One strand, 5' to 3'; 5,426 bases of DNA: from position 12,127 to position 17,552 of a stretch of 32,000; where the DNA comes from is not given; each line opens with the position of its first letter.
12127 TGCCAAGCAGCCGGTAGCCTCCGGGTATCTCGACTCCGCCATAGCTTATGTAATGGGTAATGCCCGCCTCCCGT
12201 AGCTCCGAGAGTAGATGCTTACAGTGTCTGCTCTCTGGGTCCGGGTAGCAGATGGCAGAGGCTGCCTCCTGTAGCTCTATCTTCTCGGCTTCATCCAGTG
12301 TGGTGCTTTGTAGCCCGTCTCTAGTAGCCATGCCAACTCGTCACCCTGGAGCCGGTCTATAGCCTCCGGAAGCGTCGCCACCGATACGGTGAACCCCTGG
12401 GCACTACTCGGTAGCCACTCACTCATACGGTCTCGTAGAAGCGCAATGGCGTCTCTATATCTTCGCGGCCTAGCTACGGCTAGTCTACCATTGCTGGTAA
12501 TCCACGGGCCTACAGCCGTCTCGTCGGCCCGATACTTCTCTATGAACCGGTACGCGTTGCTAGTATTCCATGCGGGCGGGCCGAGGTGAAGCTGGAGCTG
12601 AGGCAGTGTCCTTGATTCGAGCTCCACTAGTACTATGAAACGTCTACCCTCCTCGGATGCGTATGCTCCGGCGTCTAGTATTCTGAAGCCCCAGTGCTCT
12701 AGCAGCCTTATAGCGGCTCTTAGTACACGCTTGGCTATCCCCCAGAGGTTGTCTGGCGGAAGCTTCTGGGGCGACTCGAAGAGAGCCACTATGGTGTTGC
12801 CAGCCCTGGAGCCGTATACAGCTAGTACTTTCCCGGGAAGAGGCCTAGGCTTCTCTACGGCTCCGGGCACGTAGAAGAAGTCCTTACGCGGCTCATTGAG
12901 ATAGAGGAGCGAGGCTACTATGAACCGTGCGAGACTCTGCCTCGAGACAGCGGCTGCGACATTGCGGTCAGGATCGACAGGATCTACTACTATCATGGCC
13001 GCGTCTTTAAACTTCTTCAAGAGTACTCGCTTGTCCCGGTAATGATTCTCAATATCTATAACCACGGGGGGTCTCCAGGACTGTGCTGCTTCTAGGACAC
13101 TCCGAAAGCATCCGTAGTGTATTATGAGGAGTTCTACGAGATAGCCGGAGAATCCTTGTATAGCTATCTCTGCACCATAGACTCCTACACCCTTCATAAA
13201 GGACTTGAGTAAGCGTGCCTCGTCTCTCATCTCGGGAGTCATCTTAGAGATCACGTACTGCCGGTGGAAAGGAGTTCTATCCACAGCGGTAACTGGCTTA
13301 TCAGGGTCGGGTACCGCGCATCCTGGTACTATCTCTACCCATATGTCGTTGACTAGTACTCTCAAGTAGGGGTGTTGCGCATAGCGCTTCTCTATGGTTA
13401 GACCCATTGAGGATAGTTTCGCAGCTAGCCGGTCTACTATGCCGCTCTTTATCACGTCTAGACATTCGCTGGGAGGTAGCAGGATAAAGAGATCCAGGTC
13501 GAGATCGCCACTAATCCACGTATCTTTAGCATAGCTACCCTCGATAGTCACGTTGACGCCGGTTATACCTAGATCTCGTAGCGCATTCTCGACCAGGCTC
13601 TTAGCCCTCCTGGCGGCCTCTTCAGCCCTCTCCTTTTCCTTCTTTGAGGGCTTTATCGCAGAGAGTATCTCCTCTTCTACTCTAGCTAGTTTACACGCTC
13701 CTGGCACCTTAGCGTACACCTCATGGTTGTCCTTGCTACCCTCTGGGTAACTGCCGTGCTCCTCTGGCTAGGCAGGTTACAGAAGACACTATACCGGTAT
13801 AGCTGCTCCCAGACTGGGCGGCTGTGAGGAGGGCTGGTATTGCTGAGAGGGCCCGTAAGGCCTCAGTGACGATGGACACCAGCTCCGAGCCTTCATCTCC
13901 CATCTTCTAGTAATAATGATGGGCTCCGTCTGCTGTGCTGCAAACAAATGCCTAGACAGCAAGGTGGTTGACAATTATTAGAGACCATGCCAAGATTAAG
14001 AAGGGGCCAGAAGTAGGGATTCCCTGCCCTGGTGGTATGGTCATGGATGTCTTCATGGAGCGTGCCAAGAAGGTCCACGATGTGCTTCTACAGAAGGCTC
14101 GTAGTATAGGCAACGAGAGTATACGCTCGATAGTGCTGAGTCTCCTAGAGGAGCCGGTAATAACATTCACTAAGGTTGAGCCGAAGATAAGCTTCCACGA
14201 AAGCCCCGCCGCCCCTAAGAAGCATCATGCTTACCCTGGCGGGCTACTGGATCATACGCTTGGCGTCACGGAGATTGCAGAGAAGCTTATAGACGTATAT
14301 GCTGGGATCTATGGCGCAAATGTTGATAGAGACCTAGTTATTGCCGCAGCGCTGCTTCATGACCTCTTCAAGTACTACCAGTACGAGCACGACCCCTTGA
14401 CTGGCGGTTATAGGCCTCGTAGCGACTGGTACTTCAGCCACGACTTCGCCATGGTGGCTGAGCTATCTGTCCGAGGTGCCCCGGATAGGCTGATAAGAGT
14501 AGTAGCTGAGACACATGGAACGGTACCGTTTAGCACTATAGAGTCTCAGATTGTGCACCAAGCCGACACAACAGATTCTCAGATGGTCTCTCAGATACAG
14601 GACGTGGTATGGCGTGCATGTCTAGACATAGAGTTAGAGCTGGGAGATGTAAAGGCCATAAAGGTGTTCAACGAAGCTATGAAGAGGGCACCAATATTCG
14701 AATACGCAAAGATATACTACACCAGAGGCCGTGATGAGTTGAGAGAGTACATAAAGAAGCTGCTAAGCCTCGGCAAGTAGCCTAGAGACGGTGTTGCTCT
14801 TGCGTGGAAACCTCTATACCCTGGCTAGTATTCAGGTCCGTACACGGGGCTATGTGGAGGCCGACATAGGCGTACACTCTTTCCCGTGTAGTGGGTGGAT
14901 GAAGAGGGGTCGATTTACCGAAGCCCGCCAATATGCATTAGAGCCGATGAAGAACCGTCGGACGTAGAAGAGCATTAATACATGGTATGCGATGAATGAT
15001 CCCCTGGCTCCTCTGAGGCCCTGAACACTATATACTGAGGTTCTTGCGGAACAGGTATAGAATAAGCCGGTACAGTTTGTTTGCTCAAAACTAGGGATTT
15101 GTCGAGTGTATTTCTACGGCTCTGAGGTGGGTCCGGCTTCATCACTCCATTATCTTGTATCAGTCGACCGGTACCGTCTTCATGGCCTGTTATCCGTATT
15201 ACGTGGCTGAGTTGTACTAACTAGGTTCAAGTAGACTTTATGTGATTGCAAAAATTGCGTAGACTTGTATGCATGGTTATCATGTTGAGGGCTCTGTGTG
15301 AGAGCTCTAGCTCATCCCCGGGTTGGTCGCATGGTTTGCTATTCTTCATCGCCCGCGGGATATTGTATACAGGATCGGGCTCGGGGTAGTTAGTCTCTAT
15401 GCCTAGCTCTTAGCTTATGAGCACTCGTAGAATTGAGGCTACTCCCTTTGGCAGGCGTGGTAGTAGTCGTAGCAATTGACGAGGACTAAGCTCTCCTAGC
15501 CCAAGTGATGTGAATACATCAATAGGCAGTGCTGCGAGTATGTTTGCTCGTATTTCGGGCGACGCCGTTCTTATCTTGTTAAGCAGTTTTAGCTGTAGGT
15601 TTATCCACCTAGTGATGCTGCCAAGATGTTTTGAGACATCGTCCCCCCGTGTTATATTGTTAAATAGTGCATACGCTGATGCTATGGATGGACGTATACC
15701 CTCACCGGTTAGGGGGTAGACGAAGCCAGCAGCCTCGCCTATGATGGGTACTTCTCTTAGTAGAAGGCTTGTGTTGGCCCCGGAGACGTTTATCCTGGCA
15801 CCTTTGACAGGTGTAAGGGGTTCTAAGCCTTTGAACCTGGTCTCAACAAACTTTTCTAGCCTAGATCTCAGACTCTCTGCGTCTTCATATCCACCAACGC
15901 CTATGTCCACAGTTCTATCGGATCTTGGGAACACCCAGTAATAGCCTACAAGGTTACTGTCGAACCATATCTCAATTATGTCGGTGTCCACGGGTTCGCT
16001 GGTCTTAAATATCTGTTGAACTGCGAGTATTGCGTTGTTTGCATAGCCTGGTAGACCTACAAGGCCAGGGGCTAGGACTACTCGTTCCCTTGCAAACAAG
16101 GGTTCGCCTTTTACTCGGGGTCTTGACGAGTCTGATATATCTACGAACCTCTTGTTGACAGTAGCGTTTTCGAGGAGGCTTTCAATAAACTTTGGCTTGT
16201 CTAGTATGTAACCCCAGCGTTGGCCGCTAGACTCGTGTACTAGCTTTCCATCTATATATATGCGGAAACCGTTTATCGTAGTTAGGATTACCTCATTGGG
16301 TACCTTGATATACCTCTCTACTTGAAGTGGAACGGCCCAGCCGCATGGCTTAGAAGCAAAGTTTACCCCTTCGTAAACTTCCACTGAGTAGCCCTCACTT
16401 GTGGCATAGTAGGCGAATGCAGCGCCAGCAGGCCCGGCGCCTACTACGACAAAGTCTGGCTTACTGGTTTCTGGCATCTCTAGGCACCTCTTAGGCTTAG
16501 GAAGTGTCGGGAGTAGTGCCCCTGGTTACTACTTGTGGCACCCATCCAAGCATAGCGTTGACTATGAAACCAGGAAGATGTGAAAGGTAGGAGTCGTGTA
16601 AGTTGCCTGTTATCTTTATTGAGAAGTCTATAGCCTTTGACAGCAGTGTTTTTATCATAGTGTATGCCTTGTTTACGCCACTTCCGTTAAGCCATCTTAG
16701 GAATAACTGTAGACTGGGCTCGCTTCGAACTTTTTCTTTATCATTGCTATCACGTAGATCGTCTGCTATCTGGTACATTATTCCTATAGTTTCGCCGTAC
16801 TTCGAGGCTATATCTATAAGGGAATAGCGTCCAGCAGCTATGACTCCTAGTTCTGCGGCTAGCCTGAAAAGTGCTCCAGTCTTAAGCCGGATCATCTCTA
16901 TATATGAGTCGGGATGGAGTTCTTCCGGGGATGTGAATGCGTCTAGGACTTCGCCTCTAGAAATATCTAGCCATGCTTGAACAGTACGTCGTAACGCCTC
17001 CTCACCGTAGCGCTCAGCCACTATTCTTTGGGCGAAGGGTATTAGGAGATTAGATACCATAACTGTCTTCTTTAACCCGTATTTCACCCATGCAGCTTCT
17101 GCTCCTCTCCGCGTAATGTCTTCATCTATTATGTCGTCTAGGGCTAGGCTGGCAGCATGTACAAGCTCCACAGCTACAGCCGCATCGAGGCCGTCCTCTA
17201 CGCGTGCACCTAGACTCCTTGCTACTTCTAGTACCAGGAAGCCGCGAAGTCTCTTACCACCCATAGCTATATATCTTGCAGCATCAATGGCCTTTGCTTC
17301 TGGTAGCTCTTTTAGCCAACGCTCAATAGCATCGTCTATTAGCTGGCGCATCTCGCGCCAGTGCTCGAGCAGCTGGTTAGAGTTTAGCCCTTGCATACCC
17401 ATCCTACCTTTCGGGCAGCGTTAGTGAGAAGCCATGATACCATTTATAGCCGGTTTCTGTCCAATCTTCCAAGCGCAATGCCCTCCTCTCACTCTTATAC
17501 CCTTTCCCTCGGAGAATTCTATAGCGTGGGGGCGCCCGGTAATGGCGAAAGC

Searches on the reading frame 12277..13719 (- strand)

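Call 7: search_protein_families(library=pfam, proteins=[window:12277-13719:-], max_evalue=0.01)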
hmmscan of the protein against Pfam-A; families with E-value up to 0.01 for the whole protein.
window:12277-13719:- (480 aa): 4 families
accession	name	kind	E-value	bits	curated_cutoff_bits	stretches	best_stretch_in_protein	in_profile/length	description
PF09249.16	tRNA_NucTransf2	-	4.2e-44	149.8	27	1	166-282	1-112/113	tRNA nucleotidyltransferase, second domain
PF21133.2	CAA_C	-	1.7e-17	63.9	22.2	1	309-433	4-121/144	CCA-adding enzyme, C-terminal domain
PF18144.7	SMODS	-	3.1e-05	24.7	26.5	1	17-132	9-129/164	Second Messenger Oligonucleotide or Dinucleotide Synthetase domain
PF01909.29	NTP_transf_2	-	7e-05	23.6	21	1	44-131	5-72/93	Nucleotidyltransferase domain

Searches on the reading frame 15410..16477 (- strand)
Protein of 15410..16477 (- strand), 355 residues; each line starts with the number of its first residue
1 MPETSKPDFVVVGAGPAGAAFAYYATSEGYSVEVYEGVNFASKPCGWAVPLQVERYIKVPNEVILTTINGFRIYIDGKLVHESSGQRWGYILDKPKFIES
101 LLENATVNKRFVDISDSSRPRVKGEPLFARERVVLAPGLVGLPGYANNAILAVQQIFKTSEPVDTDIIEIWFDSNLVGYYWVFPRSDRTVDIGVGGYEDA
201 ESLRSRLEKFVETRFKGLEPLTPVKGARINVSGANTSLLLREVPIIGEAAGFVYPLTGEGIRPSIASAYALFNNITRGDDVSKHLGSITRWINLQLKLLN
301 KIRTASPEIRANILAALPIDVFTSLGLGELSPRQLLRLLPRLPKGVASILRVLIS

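Call 8: search_protein_families(library=pfam, proteins=[window:15410-16477:-], max_evalue=0.01)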
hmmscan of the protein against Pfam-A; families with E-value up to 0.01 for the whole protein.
window:15410-16477:- (355 aa): 5 families
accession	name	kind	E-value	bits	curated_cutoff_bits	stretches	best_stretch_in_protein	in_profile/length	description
PF22578.2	GGR_cat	-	3.6e-07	30.4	27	1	151-219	4-76/88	Geranylgeranyl reductase catalytic domain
PF13450.12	NAD_binding_8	-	1.8e-05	25.3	21.9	1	11-36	1-26/68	NAD(P)-binding Rossmann-like domain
PF01266.30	DAO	-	2.8e-05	24.2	27.9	1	8-37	1-30/353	FAD dependent oxidoreductase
PF07992.20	Pyr_redox_2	-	0.00024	21.1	26.1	1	8-46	2-41/291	Pyridine nucleotide-disulphide oxidoreductase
PF05834.18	Lycopene_cycl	-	0.0017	18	23.4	0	8-34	1-27/380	Lycopene cyclase protein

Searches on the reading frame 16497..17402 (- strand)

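Call 8: search_protein_families(library=pfam, proteins=[window:16497-17402:-], max_evalue=0.01)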
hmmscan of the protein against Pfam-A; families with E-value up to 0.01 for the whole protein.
window:16497-17402:- (301 aa): 1 family
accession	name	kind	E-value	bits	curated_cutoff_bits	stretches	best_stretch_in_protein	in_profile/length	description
PF00348.22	polyprenyl_synt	-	7.7e-43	147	27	1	41-224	7-196/251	Polyprenyl synthetase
